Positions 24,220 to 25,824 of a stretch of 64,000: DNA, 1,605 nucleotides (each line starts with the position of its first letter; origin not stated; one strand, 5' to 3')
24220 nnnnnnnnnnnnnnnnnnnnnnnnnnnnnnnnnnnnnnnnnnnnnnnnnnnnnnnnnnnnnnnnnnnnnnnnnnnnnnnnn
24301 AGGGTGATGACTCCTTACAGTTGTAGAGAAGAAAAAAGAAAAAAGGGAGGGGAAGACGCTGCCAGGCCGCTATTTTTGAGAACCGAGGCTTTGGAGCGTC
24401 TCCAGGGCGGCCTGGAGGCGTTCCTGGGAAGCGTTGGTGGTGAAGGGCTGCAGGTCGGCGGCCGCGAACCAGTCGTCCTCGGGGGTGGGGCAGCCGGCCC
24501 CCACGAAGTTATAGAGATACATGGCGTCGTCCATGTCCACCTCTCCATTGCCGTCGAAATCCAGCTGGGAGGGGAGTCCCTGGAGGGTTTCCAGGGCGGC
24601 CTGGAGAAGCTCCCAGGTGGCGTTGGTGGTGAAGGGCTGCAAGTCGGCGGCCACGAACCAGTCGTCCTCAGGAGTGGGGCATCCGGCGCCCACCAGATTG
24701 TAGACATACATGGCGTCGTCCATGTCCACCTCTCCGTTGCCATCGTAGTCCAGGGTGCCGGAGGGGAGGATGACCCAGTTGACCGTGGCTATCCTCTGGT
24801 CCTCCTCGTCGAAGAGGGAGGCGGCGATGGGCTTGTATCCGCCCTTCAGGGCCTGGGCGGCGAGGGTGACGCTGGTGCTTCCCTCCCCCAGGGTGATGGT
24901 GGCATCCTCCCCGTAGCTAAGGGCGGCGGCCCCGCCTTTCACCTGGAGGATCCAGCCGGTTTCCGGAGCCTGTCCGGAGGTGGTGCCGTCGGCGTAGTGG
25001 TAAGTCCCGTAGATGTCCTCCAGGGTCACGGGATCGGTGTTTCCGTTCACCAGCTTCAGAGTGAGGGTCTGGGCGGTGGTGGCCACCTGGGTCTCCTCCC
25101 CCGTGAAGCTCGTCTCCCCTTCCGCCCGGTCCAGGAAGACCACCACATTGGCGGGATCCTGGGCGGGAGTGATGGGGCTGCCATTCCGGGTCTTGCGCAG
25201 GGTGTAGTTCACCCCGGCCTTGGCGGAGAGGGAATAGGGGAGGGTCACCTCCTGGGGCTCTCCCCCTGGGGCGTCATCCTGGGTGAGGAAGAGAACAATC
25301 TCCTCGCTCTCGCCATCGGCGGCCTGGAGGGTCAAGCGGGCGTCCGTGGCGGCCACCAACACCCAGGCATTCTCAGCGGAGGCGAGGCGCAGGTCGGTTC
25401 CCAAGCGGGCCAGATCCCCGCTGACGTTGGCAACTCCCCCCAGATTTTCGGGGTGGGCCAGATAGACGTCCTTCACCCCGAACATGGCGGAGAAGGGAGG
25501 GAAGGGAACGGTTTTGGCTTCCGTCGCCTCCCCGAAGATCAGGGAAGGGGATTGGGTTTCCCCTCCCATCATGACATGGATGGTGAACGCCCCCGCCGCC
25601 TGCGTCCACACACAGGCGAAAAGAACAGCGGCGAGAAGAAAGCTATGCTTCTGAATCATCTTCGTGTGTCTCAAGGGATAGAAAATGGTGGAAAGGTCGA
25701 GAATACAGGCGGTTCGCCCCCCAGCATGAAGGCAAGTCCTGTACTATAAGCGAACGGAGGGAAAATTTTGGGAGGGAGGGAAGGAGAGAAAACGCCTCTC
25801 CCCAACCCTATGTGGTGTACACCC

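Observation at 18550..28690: Sigma-54-driven four-gene surface-protein operon with a divergent, atypical enhancer-binding protein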

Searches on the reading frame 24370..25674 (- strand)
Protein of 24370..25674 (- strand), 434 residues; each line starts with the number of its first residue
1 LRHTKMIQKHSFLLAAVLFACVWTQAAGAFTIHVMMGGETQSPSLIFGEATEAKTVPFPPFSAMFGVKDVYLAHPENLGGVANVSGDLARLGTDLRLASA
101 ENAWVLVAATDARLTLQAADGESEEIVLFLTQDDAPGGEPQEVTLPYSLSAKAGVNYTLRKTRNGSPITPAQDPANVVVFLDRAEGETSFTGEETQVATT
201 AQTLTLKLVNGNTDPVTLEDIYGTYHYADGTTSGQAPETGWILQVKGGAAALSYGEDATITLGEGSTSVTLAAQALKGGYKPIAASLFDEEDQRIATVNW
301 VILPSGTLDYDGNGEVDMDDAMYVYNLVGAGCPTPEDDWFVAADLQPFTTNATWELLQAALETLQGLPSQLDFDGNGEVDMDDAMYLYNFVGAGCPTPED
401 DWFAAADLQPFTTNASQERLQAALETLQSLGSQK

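Call 7: search_protein_families(library=pfam, proteins=[window:24370-25674:-], max_evalue=0.1)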
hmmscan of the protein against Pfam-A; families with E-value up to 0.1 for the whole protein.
window:24370-25674:- (434 aa): 4 families
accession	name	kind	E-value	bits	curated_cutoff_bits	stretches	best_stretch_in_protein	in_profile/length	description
PF00404.24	Dockerin_1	-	0.00062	20.3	22.9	0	372-392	3-23/57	Dockerin type I domain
PF05279.16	Asp-B-Hydro_N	-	0.014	15.8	23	0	303-322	43-62/66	Aspartyl beta-hydroxylase N-terminal region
PF13405.12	EF-hand_6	-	0.049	13.8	25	0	370-387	8-25/30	EF-hand domain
PF25305.1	Ig_PDGFR_d4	-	0.079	13.4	27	0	328-360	21-53/140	Platelet-derived growth factor receptor Ig-like domain 4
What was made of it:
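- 24370..25659 (-): g2: exported 429-aa protein. It has a conserved N-terminal domain (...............), a beta-sandwich, and two 62-aa repeats (about 24385-24770), each with a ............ Ca2+ loop and a helix. Dockerin_1 20.3 bits, below the gathering score of 22.9 (call 7).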

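Call 8: search_protein_families(library=ncbifam, proteins=[window:24370-25674:-], max_evalue=0.1)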
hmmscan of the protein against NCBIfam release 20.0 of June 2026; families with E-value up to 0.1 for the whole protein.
window:24370-25674:- (434 aa): 0 families

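Call 11: find_encoding_contigs(protein=window:24370-25674:-, flank=10000, max_places=6)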
Protein window:24370-25674:- (434 aa): no gene with exactly this product is on record in the collection.

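Call 23: find_homologous_proteins(query=window:24370-25674:-)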
Query window:24370-25674:- (434 aa): 21 proteins with E <= 0.001 among 8000 candidates.
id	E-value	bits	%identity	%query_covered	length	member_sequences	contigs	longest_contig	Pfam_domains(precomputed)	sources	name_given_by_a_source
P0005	1.7e-283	958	100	99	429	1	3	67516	-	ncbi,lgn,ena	-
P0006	1.7e-241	820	88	98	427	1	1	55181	-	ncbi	-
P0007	1.5e-229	780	82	99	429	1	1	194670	-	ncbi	ncbi:MAG: hypothetical protein ACI4SG_02775 [Oligosphaeraceae bacterium]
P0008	7.4e-195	666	72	99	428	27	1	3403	-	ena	-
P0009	5.1e-131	456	55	98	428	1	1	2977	-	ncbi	-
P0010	7.3e-129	449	54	98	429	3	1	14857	-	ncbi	-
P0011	3.3e-128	447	54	98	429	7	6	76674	-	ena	-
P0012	6.6e-128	446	55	98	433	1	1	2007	-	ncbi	-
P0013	1.4e-126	441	54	98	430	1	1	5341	-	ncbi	-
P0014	4.9e-125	436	56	94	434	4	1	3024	PF00404.25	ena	-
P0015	1.6e-102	362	53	83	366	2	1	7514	-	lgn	-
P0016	3.3e-100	354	53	83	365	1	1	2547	-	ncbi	-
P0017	3.3e-98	348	54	80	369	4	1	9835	-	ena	-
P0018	4.0e-94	334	52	83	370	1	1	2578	-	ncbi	-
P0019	2.9e-78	282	45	83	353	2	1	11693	-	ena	-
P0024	4.7e-34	136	31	98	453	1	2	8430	-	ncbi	-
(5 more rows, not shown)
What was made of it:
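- Checked: The homologue-supported start is the ATG at 25659, giving 429 aa (call 23, P0005).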

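Call 25: find_encoding_contigs(protein=P0011, flank=10000, max_places=3)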
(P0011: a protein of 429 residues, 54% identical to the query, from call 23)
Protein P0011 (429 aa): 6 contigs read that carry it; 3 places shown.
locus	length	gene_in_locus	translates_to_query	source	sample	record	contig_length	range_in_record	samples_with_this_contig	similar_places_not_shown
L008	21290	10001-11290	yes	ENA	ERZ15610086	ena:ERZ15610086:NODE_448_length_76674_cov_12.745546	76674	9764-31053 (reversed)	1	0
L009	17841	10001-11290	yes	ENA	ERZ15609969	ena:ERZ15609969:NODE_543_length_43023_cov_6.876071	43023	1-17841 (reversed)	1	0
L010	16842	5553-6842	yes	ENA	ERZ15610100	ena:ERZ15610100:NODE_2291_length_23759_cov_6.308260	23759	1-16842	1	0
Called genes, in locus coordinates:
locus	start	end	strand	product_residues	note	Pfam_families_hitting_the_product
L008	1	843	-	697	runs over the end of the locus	PF01136:Peptidase_U32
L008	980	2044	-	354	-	PF04338:DUF481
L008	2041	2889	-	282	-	-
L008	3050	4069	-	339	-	PF01467:CTP_transf_like, PF00881:Nitroreductase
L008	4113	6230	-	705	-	PF03449:GreA_GreB_N, PF01272:GreA_GreB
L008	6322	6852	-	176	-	-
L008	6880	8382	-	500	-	PF00158:Sigma54_activat, PF14532:Sigma54_activ_2, PF00004:AAA (weak), PF07728:AAA_5, PF25601:AAA_lid_14, PF02954:HTH_8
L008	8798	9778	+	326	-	-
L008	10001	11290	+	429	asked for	-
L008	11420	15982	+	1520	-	PF19076:CshA_repeat (faint)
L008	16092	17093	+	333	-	PF13568:OMP_b-brl_2 (weak)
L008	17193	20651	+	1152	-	PF17963:Big_9 (faint)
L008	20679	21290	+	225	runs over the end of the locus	PF00535:Glycos_transf_2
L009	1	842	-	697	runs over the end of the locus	PF01136:Peptidase_U32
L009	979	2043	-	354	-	PF04338:DUF481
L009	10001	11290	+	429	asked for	-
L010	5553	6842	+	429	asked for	-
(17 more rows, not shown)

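Call 26: find_encoding_contigs(protein=P0019, flank=10000, max_places=2)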
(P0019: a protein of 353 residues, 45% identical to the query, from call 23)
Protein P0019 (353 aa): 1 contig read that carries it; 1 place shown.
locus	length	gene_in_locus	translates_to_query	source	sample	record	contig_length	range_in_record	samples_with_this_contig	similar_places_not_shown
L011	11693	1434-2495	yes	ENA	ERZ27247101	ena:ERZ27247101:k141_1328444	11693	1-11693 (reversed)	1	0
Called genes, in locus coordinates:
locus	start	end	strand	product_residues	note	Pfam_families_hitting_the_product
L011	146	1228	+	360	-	-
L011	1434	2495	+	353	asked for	-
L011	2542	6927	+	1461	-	PF19076:CshA_repeat (faint), PF17892:Cadherin_5 (faint), PF17963:Big_9 (weak)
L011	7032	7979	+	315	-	-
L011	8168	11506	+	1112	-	PF17803:Cadherin_4 (faint), PF17892:Cadherin_5 (faint), PF17963:Big_9 (weak)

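Call 27: find_encoding_contigs(protein=P0024, flank=10000, max_places=2)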
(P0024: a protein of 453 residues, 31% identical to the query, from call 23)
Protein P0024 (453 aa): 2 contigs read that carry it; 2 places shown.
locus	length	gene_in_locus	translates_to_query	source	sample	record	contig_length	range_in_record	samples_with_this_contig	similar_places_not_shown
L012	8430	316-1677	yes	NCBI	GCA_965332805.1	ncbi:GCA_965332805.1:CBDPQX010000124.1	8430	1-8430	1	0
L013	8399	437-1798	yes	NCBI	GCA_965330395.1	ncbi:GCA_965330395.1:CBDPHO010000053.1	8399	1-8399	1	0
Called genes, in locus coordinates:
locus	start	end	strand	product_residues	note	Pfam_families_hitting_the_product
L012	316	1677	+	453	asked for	-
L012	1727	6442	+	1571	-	-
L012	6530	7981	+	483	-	-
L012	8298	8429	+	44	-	?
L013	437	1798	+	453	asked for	-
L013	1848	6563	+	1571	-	-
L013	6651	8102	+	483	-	-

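Call 46: find_related_loci(query=A7, collection=genome_contigs, flank=10000)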
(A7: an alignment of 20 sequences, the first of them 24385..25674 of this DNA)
Query A7 (430 aa) in genome_contigs; peptide patterns used: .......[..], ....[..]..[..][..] (x = any residue, [..] = any of these).
67 stretches matched a pattern; 19 encode a relative of the query (tblastn E <= 1e-3); 19 distinct loci.
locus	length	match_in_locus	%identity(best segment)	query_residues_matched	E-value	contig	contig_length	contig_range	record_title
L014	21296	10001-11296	88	2-430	0e+0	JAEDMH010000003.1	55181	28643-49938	MAG: Lentisphaeria bacterium isolate MAG261 NODE_412_length_55181_cov_11.459910, whole genome shotgun sequence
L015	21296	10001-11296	82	2-430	0e+0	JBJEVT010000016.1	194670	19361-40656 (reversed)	MAG: Oligosphaeraceae bacterium isolate PUUB24_bin.025 NODE_16_length_194670_cov_12.310171, whole genome shotgun sequenc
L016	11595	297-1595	54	1-430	2e-138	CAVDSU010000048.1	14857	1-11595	bacterium isolate H07633-L1_cleanbin_000024 genome assembly, contig: Spades_H07633-L1_contig_2153, whole genome shotgun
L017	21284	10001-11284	53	6-430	2e-135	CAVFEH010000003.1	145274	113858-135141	Bacteroidaceae bacterium isolate H07675-L1_cleanbin_000047 genome assembly, contig: Spades_H07675-L1_contig_19, whole ge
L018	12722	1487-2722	56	21-430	7e-134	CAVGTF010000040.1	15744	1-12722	Anaerovoracaceae bacterium isolate H07613-L1_cleanbin_000022 genome assembly, contig: Spades_H07613-L1_contig_1540, whol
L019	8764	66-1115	54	21-367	2e-105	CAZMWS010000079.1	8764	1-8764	MAG TPA_asm: uncultured Lentisphaeraceae bacterium isolate binchicken_co323_347 genome assembly, contig: NODE_9170_lengt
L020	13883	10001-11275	72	4-430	0e+0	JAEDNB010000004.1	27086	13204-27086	MAG: Lentisphaeria bacterium isolate MAG281 NODE_1199_length_27086_cov_7.869927, whole genome shotgun sequence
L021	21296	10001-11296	38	3-430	3e-81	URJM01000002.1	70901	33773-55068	uncultured bacterium isolate UMGS1058 genome assembly, contig: NODE_6_length_70901_cov_5.64699, whole genome shotgun seq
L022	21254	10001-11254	47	3-430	7e-110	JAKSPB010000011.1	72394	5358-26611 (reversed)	MAG: Lentisphaeria bacterium isolate Horse_feces192 MAG192_11, whole genome shotgun sequence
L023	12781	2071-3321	32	2-430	1e-40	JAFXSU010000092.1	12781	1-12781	MAG: Victivallales bacterium isolate RGIG6713 Sheep_Rumen-2__c404798, whole genome shotgun sequence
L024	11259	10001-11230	31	5-414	1e-39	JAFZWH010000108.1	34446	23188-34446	MAG: Victivallales bacterium isolate RGIG8156 Water_buffalos_Rumen-3__c1230372, whole genome shotgun sequence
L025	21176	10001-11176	32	30-430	5e-39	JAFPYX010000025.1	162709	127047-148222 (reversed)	MAG: Victivallales bacterium isolate RGIG1601 Goat_Abomasum.Co__c806298, whole genome shotgun sequence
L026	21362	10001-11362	31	13-430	8e-39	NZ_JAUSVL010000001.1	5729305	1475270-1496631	Oligosphaera ethanolica strain DSM 24202 Ga0449375_01, whole genome shotgun sequence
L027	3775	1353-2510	30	29-428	2e-33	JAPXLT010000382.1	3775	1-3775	MAG: Lentisphaeria bacterium isolate binned_ad_5.23 NODE_25669_length_3775_cov_1.530702, whole genome shotgun sequence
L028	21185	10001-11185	30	30-430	6e-32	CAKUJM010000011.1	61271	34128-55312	MAG: uncultured Lentisphaeria bacterium isolate REFINED_METABAT215_TOP10_CONTIGS_1500_ASSEMBLY_K77_MERGED__Hadza_PheChl_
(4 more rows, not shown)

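Call 55: predict_structure(alignment_id=A7)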
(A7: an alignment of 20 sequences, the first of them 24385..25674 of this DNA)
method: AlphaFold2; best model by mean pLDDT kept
length: 430 residues; sequences in the alignment: 20
mean_pLDDT: 72.7   pTM: 0.54
mean pLDDT of the five models: 72.7, 70.1, 69.9, 69.8, 62.2
residues with pLDDT >= 90: 106; 70-90: 161; 50-70: 89; < 50: 74
segments of 3 or more residues with pLDDT < 50: 1-28, 38-43, 55-70, 74-93
pLDDT, mean of each block of 10 residues (from residue 1): 37 40 39 56 55 48 37 44 32 53 63 66 72 68 78 70 69 62 69 89 85 80 94 90 93 91 94 80 79 78 71 88 94 88 91 89 78 81 95 86 89 83 79
secondary structure, 60 per line:
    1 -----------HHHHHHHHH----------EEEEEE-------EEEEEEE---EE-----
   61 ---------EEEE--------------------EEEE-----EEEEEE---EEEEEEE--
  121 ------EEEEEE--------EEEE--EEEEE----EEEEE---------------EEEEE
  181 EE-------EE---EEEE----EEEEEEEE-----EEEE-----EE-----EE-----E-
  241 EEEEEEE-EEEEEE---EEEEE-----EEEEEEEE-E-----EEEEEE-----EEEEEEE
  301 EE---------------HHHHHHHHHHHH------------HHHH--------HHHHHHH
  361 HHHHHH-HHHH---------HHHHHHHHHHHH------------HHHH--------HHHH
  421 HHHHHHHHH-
elements in order: H12-20 E31-36 E44-50 E70-73 E94-97 E103-108 E112-118 E127-132 E141-144 E147-151 E156-160 E176-182 E195-198 E203-210 E216-219 E241-247 E249-254 E258-262 E268-275 E283-288 E294-302 H318-329 H342-345 H354-366 H368-371 H381-392 H405-408 H417-429
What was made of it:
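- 24370..25659 (-): AF2 pLDDT 72.7 (call 55).
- The conserved N-terminal domain of g2 is modelled with low confidence (call 55).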

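Call 58: fold_search(model_id=the predicted structure, library=pdb)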
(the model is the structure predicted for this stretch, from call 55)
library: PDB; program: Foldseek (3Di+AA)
matches with E <= 10: 1625; with E <= 0.001: 3
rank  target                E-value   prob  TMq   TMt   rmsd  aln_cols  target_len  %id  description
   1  2a9n_A                3.7e-04  0.57  0.13  0.19  15.6       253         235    9  A Mutation Designed to Alter Crystal Packing Permits Structural Analysis of a Tight-binding Fluorescein-scFv complex (released 2005-10-25)
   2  1wcq_A                8.8e-04  0.51  0.13  0.10  14.9       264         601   11  Mutagenesis of the Nucleophilic Tyrosine in a Bacterial Sialidase to Phenylalanine. (released 2005-10-12)
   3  6yye_D                9.8e-04  0.47  0.12  0.19  15.1       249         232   10  TREM2 extracellular domain (19-131) in complex with single-chain variable fragment (scFv-2) (released 2021-02-17)
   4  5yax_B                1.0e-03  0.51  0.14  0.21  14.4       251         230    9  Crystal structure of a human neutralizing antibody bound to a HBV preS1 peptide (released 2017-10-11)
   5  6uup_D                1.3e-03  0.44  0.13  0.21  15.1       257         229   10  Structure of anti-hCD33 conditional scFv (released 2020-11-04)
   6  2bzd_C                1.5e-03  0.66  0.14  0.11  14.4       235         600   12  Galactose recognition by the carbohydrate-binding module of a bacterial sialidase. (released 2005-08-19)
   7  6oao_H                1.6e-03  0.44  0.13  0.21  15.3       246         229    9  Structure of DBP in complex with human neutralizing antibody 092096 (released 2019-06-12)
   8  7wqv_D                1.6e-03  0.33  0.12  0.19  16.1       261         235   10  Crystal structure of a neutralizing monoclonal antibody (Ab08) in complex with SARS-CoV-2 receptor-binding domain (RBD (released 2023-01-25)
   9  6ikm_a                1.9e-03  0.41  0.13  0.21  14.6       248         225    9  Crystal structure of SpuE-Spermidine in complex with ScFv5 (released 2019-12-25)
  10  6uup_B                1.9e-03  0.38  0.13  0.20  14.6       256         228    8  Structure of anti-hCD33 conditional scFv (released 2020-11-04)
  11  7u9e_H                2.1e-03  0.63  0.14  0.24  14.4       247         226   10  Pfs230 D1 domain in complex with 230AL-26 (released 2023-02-15)
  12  6qfc_B                2.1e-03  0.51  0.14  0.22  14.6       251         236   10  Structure of an anti-Mcl1 scFv (released 2019-11-06)
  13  5j74_B                2.1e-03  0.35  0.13  0.19  14.6       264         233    8  Fluorogen activating protein AM2.2 in complex with TO1-2p (released 2016-05-25)
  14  6qb9_X                2.2e-03  0.51  0.15  0.23  14.4       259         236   10  Structure of an anti-Mcl1 scFv (released 2019-11-06)
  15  6oao_B                2.3e-03  0.47  0.14  0.22  14.3       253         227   10  Structure of DBP in complex with human neutralizing antibody 092096 (released 2019-06-12)
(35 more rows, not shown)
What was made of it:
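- Weak Foldseek hits of g2 include a sialidase carbohydrate-binding module and B. ovatus SGBP-B (call 58). The Foldseek matches are generic beta-sandwiches, with TM-score at most 0.24 (call 58).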

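Call 59: search_solved_structures(query=A7, max_evalue=1, show_alignments=3)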
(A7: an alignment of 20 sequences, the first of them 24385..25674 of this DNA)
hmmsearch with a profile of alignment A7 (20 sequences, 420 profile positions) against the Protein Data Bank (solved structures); distinct sequences matched with E-value up to 1: 13.
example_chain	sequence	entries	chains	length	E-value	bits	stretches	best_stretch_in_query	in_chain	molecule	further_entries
2jnk_A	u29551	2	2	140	0.26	13.4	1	284-323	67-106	Hyalurononglucosaminidase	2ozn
4uyp_B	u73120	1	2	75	0.35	13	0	300-319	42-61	Cellulosomal scaffoldin adaptor protein B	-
4uyq_B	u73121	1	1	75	0.39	12.8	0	300-320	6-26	Cellulosomal scaffoldin adaptor protein B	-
1mq1_A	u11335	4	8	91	0.4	12.8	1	294-323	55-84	S-100 protein, beta chain | S100B | Protein S100-B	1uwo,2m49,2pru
2h61_A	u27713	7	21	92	0.41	12.8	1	294-323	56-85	Protein S100-B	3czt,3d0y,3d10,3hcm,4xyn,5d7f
5csf_A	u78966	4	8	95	0.44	12.7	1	294-323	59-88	Protein S100-B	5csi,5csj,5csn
2k7o_A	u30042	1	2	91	0.6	12.3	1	294-323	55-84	Protein S100-B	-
1b4c_A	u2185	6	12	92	0.61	12.2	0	294-323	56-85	PROTEIN (S-100 PROTEIN, BETA CHAIN) | S100 CALCIUM-BINDING PROTEIN | S-100 protein, beta chain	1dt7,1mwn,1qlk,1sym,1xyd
1psb_A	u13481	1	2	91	0.68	12.1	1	294-323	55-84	S-100 protein, beta chain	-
1cfp_A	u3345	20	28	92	0.7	12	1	294-323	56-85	S100B | Protein S100-B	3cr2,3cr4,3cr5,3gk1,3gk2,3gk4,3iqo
3lk0_A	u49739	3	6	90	0.85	11.7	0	294-323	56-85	Protein S100-B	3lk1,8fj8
1mho_A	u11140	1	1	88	0.86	11.7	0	294-323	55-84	S-100 PROTEIN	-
4fqo_A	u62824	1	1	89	0.88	11.7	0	294-323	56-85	Protein S100-B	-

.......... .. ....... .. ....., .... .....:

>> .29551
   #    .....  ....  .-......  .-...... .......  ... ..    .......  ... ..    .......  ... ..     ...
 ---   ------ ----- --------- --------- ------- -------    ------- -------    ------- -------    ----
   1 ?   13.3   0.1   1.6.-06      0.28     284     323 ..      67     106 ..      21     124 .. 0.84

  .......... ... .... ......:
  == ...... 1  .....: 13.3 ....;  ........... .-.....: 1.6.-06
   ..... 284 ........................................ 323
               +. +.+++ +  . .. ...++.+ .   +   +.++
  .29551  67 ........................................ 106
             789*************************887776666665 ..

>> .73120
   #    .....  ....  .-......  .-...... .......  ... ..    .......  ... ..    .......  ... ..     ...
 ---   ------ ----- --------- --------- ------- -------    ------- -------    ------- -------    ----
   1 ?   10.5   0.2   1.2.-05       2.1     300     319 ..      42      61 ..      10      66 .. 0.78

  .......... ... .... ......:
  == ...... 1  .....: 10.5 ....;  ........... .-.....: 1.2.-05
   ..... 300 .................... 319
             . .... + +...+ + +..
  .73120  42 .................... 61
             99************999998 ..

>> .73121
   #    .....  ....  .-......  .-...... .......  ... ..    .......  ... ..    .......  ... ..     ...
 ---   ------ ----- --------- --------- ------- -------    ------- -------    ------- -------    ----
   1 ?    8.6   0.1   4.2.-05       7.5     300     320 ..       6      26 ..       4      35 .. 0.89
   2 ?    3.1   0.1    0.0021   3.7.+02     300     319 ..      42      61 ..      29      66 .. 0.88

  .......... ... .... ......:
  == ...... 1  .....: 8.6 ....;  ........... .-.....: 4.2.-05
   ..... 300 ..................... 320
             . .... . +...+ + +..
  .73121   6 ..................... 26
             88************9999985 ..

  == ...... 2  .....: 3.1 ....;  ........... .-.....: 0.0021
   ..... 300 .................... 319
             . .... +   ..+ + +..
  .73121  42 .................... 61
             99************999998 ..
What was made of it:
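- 24370..25659 (-): Weak PDB profile hits to dockerins and S100B, E about 0.3 (call 59).
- Closest known: Cohesin-dockerin assemblies. Same: The best PDB profile hits are dockerins 2jnk/2ozn and 4uyp (call 59).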

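Call 68: find_encoding_contigs(protein=P0005, flank=2000, max_places=3)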
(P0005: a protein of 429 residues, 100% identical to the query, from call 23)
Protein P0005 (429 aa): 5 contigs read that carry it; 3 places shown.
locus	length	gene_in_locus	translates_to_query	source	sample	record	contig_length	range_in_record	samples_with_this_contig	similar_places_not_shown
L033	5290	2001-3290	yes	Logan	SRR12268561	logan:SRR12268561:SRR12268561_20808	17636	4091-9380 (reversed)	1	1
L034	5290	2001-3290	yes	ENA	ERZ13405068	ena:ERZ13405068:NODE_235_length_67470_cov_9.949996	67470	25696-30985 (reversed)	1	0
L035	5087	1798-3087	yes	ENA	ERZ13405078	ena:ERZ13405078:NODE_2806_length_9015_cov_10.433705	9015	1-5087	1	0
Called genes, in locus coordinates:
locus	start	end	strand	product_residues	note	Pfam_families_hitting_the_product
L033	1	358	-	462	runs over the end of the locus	PF00072:Response_reg (weak), PF00158:Sigma54_activat, PF14532:Sigma54_activ_2, PF00004:AAA (weak), PF07728:AAA_5, PF25601:AAA_lid_14, PF02954:HTH_8 (weak)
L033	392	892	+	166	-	-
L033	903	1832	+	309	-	-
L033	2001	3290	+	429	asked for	-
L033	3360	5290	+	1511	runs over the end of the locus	PF17963:Big_9 (faint), PF17892:Cadherin_5 (faint)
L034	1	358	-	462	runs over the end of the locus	PF00072:Response_reg (weak), PF00158:Sigma54_activat, PF14532:Sigma54_activ_2, PF00004:AAA (weak), PF07728:AAA_5, PF25601:AAA_lid_14, PF02954:HTH_8 (weak)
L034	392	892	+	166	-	-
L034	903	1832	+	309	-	-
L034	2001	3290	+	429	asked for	-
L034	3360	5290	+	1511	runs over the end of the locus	PF17963:Big_9 (faint), PF17892:Cadherin_5 (faint)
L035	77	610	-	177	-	-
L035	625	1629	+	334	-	-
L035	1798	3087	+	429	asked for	-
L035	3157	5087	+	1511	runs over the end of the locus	PF17963:Big_9 (faint), PF17892:Cadherin_5 (faint)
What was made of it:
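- Tried and rejected: P0005 later located the source metagenome contigs (call 68). I considered the 166-aa ORF at 26768-27268 (minus), which some gene callers annotate (call 68).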

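Call 75: search_protein_families(library=padloc, proteins=[window:24370-25674:-], max_evalue=0.01)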
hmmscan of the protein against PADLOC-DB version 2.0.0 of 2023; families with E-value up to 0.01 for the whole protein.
window:24370-25674:- (434 aa): 0 families
